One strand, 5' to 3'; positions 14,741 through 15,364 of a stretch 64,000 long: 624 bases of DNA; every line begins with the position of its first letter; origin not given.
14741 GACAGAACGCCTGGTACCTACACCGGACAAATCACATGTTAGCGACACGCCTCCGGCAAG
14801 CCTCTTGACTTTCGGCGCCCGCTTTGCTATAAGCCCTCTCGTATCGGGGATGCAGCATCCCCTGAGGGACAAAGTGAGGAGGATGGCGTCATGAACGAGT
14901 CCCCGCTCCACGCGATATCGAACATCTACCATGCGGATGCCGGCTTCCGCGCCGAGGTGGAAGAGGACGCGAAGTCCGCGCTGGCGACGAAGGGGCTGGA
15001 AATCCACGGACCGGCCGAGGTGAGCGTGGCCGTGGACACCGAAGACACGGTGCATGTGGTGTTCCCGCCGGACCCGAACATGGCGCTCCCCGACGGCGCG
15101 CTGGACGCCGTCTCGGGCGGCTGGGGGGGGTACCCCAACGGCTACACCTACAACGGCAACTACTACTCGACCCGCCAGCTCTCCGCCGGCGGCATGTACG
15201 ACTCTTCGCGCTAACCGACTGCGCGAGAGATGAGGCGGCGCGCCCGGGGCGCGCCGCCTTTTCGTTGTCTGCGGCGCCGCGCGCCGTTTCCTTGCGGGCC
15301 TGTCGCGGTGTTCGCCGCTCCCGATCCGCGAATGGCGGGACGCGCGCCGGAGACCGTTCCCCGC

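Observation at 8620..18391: Undescribed RiPP locus: two NHLP-leader precursors plus a fused E1/YcaO heterocyclase, with no dehydrogenase, C39 transporter or dedicated protease in the 64 kb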

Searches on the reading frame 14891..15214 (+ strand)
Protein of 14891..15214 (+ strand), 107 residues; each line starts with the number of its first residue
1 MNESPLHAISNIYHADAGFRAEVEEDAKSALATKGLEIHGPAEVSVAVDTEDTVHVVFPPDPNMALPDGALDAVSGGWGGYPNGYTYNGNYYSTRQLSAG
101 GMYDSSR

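Call 3: search_protein_families(library=ncbifam, proteins=[window:14891-15214:+], max_evalue=0.1)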
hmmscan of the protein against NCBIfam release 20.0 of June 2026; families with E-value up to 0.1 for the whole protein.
window:14891-15214:+ (107 aa): 2 families
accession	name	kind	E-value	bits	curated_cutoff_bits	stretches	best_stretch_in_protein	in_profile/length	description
TIGR03793.1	leader_NHLP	domain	5.4e-08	32.6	50.9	1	14-77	14-77/77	NHLP leader peptide family RiPP precursor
TIGR04509.1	mod_pep_NH_fam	subfamily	0.029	14.4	34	1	15-39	16-38/87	NHLP-related RiPP peptide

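Call 4: search_protein_families(library=pfam, proteins=[window:14891-15214:+], max_evalue=0.1)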
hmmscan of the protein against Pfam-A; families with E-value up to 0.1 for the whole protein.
window:14891-15214:+ (107 aa): 1 family
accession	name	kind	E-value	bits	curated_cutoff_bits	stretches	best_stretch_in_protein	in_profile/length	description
PF02979.21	NHase_alpha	-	0.046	13.6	27.2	1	13-63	111-161/184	Nitrile hydratase, alpha chain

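Call 8: find_encoding_contigs(protein=window:14891-15214:+, flank=10000, max_places=10)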
Protein window:14891-15214:+ (107 aa): no gene with exactly this product is on record in the collection.

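Call 50: search_solved_structures(query=window:14891-15214:+, max_evalue=1, show_alignments=3)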
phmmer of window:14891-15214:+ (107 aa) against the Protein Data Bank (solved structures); distinct sequences matched with E-value up to 1: 2.
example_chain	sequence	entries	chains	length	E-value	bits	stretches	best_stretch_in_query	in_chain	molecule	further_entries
8tb1_A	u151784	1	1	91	4.2e-05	27.1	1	14-78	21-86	NHLP leader peptide family natural product, tumor homing peptide 1 (TH1) substrate chimera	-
3oa8_B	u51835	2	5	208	0.3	14.7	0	18-98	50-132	SoxX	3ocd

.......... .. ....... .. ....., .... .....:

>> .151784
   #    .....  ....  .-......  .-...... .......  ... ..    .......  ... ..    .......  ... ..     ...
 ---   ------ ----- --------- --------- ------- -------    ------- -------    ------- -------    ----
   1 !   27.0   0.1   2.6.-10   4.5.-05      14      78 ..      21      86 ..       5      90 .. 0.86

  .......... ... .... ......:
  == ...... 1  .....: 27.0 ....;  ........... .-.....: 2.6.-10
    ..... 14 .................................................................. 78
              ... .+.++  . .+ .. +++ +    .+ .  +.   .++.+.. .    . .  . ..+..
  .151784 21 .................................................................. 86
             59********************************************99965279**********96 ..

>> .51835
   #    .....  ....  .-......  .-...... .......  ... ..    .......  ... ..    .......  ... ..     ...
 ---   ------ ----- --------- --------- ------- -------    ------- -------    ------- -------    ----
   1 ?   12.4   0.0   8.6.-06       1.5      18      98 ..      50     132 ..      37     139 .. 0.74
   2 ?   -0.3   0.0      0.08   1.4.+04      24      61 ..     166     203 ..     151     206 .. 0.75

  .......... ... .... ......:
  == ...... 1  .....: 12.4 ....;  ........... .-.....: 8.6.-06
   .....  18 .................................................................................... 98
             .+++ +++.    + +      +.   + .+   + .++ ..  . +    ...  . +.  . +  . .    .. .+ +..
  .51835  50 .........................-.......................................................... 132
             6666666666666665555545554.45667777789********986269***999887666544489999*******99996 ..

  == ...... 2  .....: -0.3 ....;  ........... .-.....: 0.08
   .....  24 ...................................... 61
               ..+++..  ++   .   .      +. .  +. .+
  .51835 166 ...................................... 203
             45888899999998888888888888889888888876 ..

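Call 51: find_homologous_proteins(query=window:14891-15214:+, max_evalue=0.00001)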
Query window:14891-15214:+ (107 aa): 21 proteins with E <= 0.00001 among 25 candidates.
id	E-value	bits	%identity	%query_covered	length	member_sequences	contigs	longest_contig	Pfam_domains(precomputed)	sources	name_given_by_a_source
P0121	3.2e-65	235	99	100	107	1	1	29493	-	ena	-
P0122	1.2e-60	220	93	100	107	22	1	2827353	-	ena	-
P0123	1.7e-55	204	86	100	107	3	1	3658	-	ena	-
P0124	9.8e-53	195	83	99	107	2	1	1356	-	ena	-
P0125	3.0e-40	155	64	100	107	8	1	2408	-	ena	-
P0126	1.6e-39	152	64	100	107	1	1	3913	-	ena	-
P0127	2.0e-36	142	58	100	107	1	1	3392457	-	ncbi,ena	-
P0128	4.0e-36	141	61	100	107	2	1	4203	-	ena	-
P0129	6.0e-32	128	56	100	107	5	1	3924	-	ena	-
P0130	6.1e-32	128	72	70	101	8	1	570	-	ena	-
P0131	3.6e-28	116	77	72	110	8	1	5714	-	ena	-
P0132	1.1e-27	114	60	97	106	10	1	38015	-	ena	-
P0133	2.2e-27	113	71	76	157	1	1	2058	-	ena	-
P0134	1.3e-25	108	73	72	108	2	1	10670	-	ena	-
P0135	1.5e-25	107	66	72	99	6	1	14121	-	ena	-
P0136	2.2e-25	107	71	72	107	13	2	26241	PF02979.22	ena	-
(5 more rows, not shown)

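Call 53: find_encoding_contigs(protein=P0122, flank=10000, max_places=3)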
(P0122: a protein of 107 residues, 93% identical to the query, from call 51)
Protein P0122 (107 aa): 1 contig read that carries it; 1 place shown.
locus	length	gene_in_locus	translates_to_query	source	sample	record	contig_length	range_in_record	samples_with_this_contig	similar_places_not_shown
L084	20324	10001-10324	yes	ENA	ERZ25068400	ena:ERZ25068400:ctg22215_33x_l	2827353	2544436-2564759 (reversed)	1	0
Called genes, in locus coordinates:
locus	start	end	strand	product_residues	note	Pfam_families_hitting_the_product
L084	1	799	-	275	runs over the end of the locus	PF13432:TPR_16 (faint), PF00515:TPR_1 (faint), PF07719:TPR_2 (faint), PF13414:TPR_11 (faint)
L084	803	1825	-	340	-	PF00092:VWA, PF13519:VWA_2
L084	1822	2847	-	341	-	PF07584:BatA, PF06707:DUF1194 (faint), PF00092:VWA, PF13519:VWA_2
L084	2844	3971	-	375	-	-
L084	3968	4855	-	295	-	PF01882:DUF58, PF13519:VWA_2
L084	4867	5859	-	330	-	PF20030:bpMoxR, PF07726:AAA_3, PF07728:AAA_5, PF17863:AAA_lid_2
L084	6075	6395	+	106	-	-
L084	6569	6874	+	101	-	-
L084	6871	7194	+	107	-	-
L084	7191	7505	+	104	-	-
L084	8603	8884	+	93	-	-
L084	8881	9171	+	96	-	-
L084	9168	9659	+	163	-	PF01442:Apolipoprotein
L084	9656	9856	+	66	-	-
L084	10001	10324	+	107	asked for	-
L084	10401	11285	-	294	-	PF00561:Abhydrolase_1, PF00975:Thioesterase, PF12146:Hydrolase_4, PF12697:Abhydrolase_6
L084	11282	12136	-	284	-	PF13452:FAS1_DH_region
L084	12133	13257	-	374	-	PF02515:CoA_transf_3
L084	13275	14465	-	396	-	PF02771:Acyl-CoA_dh_N, PF02770:Acyl-CoA_dh_M, PF00441:Acyl-CoA_dh_1, PF08028:Acyl-CoA_dh_2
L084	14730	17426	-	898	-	-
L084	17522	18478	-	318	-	PF03255:ACCA, PF01039:Carboxyl_trans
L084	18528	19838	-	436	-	PF13433:Peripla_BP_5, PF13458:Peripla_BP_6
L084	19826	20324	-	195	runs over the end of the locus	-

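Call 54: find_encoding_contigs(protein=P0136, flank=10000, max_places=3)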
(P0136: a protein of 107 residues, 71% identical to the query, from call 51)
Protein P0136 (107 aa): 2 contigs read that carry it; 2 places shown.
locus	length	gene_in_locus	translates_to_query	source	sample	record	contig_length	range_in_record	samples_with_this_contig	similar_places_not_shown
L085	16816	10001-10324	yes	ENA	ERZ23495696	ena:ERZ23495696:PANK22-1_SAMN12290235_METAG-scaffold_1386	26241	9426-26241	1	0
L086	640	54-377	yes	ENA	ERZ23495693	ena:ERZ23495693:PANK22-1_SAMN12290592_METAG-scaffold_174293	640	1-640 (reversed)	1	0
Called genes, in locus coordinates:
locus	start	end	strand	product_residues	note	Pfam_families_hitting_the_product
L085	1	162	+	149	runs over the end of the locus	-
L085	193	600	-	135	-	PF01850:PIN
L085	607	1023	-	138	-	PF24698:DUF7662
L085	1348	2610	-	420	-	PF01595:CNNM, PF00571:CBS, PF03471:CorC_HlyC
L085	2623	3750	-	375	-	PF00465:Fe-ADH, PF13685:Fe-ADH_2, PF01761:DHQ_synthase, PF24621:DHQS_C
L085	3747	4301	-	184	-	PF13189:Cytidylate_kin2 (faint), PF13238:AAA_18, PF13671:AAA_33, PF01202:SKI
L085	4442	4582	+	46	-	-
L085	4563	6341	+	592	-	-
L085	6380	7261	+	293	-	PF02899:Phage_int_SAM_1, PF00589:Phage_integrase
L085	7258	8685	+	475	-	PF01425:Amidase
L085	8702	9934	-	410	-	PF01717:Meth_synt_2 (weak)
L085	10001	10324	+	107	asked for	PF02979:NHase_alpha (weak)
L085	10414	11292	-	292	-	-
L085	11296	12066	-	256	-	PF02578:Cu-oxidase_4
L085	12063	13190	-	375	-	PF02636:Methyltransf_28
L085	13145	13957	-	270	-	PF01790:LGT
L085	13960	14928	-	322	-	PF01073:3Beta_HSD, PF01370:Epimerase, PF04321:RmlD_sub_bind, PF16363:GDP_Man_Dehyd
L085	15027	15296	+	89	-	PF04380:BMFP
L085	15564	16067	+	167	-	PF10722:YbjN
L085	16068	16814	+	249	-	?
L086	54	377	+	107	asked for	PF02979:NHase_alpha (weak)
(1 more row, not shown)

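Call 61: list_cluster_members(proteins=[P0127, P0004, P0006, P0001, P0122])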
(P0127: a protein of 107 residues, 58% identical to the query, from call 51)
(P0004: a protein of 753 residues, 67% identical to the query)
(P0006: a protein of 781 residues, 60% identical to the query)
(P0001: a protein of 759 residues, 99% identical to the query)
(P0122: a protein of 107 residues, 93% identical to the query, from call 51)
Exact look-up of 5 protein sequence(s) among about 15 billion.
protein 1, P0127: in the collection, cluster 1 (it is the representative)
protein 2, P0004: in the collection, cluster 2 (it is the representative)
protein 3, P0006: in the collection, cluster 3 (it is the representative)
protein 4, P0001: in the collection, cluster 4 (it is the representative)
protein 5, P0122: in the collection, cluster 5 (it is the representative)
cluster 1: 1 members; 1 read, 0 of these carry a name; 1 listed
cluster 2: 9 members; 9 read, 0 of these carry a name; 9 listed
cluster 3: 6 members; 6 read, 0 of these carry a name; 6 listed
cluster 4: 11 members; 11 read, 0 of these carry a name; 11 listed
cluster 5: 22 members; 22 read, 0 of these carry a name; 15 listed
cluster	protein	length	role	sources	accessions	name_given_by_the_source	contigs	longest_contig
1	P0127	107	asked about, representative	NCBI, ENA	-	-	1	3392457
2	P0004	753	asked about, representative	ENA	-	-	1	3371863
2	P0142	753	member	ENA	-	-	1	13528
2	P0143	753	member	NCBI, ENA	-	-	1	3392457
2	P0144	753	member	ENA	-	-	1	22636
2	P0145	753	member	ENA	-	-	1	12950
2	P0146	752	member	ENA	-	-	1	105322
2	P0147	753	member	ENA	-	-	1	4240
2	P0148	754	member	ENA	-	-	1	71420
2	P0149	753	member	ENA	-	-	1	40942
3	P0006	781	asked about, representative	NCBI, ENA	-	-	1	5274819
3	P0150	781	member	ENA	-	-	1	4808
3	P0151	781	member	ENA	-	-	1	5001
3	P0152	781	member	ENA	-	-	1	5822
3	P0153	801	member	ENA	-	-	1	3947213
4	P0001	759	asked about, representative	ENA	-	-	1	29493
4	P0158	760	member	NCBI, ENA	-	-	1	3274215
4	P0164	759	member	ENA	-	-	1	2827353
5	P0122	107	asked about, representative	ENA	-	-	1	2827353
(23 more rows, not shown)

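Call 63: find_encoding_contigs(protein=P0164, flank=10000, max_places=2)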
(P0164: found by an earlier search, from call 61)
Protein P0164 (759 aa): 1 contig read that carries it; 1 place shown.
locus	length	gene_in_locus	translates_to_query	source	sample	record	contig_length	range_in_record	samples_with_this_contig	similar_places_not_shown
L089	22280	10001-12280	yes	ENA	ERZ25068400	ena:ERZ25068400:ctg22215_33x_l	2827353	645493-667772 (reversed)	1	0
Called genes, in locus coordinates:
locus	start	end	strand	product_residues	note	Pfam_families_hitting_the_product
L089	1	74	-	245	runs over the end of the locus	PF02602:HEM4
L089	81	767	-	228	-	PF01379:Porphobil_deam, PF03900:Porphobil_deamC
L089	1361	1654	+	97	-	PF02979:NHase_alpha (weak)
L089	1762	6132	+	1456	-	PF05658:YadA_head (weak), PF03895:YadA_anchor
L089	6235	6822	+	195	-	PF01842:ACT, PF22629:ACT_AHAS_ss, PF13710:ACT_5 (weak), PF10369:ALS_ss_C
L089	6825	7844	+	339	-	PF07991:KARI_N, PF01450:KARI_C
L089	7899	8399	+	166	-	-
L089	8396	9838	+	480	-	PF06114:Peptidase_M78 (weak)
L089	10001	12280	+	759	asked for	PF02624:YcaO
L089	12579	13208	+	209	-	-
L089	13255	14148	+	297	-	PF22632:BphC_D1, PF00903:Glyoxalase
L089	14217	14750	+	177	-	PF10604:Polyketide_cyc2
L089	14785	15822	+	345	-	-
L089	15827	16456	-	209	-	-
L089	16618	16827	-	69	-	-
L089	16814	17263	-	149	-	PF19865:DUF6338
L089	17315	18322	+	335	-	PF05598:DUF772, PF01609:DDE_Tnp_1, PF13612:DDE_Tnp_1_3 (weak), PF13359:DDE_Tnp_4 (weak), PF13751:DDE_Tnp_1_6 (weak)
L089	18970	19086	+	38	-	-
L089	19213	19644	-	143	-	PF10805:DUF2730 (faint)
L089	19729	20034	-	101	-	PF10805:DUF2730 (weak)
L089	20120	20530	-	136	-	-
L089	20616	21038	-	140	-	-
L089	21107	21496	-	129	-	PF10805:DUF2730 (faint), PF19220:Rod_CreS (weak), PF16526:CLZ (faint), PF23991:DUF7310 (faint)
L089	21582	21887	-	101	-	-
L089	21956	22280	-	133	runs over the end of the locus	PF10805:DUF2730 (faint)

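Call 65: find_encoding_contigs(protein=P0158, flank=3000, max_places=3)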
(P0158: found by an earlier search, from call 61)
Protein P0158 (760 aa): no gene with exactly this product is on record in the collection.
